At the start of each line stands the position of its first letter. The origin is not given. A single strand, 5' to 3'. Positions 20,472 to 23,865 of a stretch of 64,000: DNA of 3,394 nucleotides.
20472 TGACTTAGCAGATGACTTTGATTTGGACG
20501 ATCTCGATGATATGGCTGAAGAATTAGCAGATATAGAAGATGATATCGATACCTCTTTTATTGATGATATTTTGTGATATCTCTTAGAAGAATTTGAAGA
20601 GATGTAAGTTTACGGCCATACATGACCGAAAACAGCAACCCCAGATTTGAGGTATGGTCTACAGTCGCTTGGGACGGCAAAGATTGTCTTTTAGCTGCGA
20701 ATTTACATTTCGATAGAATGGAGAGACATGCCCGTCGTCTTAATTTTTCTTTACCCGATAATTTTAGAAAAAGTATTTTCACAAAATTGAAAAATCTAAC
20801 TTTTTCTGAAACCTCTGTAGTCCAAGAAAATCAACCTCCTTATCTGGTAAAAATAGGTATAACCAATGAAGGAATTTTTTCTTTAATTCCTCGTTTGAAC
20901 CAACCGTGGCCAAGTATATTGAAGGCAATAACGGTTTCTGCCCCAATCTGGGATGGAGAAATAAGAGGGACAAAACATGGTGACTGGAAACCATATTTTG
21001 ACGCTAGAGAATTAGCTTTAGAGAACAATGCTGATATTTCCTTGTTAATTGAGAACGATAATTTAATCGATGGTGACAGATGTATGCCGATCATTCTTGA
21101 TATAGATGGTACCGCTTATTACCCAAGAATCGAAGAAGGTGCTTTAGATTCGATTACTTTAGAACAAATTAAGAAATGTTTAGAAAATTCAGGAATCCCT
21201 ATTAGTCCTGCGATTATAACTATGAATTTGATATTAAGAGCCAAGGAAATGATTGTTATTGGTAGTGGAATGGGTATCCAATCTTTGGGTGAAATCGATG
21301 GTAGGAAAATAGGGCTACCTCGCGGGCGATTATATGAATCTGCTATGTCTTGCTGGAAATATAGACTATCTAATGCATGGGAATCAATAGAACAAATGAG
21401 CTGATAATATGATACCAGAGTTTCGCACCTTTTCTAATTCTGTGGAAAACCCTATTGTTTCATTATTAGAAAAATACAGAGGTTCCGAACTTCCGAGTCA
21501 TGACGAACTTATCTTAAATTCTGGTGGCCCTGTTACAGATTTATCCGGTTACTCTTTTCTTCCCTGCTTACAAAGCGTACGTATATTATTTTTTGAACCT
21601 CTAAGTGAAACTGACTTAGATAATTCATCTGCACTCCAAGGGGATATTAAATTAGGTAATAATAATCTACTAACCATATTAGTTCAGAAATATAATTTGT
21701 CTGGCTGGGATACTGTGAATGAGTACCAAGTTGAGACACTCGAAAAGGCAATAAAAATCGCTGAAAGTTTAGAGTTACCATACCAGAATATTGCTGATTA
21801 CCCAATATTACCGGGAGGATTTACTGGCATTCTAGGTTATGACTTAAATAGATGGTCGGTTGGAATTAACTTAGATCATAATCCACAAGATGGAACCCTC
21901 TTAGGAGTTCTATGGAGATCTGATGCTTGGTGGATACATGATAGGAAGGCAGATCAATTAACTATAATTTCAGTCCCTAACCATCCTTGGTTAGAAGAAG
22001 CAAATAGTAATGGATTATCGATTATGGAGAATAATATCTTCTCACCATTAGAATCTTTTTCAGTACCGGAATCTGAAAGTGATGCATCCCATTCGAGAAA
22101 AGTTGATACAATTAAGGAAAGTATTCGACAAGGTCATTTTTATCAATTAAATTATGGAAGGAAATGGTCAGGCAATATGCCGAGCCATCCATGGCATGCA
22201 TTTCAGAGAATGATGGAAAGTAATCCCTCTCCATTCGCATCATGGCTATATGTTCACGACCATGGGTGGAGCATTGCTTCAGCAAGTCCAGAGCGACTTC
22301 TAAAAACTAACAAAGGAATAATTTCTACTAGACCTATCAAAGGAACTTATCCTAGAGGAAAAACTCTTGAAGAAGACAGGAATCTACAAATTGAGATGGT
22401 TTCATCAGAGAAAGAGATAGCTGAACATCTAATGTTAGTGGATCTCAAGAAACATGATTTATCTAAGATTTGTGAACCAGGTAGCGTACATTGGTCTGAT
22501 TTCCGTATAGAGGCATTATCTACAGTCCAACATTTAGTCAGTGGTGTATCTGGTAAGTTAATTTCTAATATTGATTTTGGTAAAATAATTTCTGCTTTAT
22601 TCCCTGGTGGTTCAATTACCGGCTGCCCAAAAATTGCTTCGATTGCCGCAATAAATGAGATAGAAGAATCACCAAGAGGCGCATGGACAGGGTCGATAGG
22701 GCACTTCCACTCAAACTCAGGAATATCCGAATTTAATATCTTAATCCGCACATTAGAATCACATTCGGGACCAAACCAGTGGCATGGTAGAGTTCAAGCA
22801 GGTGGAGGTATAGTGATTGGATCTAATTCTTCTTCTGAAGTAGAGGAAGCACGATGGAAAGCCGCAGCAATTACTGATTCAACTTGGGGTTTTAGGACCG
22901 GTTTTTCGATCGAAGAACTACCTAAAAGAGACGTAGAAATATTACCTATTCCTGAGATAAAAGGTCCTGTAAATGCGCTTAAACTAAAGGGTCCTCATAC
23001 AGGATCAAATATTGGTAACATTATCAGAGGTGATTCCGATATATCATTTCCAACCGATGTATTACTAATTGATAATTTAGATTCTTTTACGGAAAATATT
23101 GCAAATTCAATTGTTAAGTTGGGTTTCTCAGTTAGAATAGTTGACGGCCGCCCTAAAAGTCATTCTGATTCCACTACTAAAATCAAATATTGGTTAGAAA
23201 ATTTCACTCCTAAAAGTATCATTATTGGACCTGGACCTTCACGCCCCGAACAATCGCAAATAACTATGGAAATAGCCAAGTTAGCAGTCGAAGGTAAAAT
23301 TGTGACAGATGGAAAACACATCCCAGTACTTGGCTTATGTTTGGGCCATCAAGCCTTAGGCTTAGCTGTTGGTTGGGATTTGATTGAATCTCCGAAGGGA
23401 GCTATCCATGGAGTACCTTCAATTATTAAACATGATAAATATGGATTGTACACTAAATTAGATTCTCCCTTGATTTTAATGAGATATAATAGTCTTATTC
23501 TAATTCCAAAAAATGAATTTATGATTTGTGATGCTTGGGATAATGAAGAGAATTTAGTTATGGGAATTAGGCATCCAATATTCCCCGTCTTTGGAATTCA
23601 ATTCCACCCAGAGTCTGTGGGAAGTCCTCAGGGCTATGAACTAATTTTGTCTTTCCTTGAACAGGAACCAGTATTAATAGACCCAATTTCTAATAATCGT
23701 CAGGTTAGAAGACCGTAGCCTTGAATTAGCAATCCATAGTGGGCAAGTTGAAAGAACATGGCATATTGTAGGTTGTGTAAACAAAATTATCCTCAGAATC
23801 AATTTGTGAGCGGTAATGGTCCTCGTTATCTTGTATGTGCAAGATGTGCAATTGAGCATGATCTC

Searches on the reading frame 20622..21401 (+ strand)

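Call 76: search_protein_families(library=pfam, proteins=[window:20622-21401:+], max_evalue=0.0001)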
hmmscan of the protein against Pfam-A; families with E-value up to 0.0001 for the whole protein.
window:20622-21401:+ (260 aa): 1 family
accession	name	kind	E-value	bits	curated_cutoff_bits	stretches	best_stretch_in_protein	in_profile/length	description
PF01063.24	Aminotran_4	-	6.6e-16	59.3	28.5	1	15-223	6-221/223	Amino-transferase class IV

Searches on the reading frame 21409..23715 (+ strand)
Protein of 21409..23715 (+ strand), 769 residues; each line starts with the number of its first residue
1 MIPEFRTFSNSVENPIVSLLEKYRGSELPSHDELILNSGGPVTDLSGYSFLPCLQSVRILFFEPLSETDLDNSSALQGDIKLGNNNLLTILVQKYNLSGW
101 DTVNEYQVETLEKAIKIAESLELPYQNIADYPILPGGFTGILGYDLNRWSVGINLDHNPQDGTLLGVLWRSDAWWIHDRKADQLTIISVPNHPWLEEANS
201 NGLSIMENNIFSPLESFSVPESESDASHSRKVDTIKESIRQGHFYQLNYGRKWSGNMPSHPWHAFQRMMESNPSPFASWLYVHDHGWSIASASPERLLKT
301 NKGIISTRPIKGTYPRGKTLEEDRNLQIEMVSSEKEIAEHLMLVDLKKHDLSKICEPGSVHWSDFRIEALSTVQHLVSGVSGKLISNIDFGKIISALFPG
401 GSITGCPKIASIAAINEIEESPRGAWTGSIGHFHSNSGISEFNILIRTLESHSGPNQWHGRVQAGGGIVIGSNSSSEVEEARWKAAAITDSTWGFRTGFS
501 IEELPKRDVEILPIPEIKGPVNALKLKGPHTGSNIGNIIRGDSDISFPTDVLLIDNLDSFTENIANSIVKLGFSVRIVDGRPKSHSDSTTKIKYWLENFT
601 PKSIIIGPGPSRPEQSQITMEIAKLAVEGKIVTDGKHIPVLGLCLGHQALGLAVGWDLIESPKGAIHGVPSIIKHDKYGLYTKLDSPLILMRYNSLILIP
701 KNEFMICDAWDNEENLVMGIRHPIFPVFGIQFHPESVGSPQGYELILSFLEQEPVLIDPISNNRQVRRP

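Call 76: search_protein_families(library=pfam, proteins=[window:21409-23715:+], max_evalue=0.0001)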
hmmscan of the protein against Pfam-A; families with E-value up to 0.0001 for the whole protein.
window:21409-23715:+ (769 aa): 2 families
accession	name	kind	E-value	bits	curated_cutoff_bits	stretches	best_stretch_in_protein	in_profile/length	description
PF00425.24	Chorismate_bind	-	2.6e-71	240.6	27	1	227-484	4-257/257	chorismate binding enzyme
PF00117.34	GATase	-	3.8e-35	121.7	22.8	1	552-750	1-187/190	Glutamine amidotransferase class-I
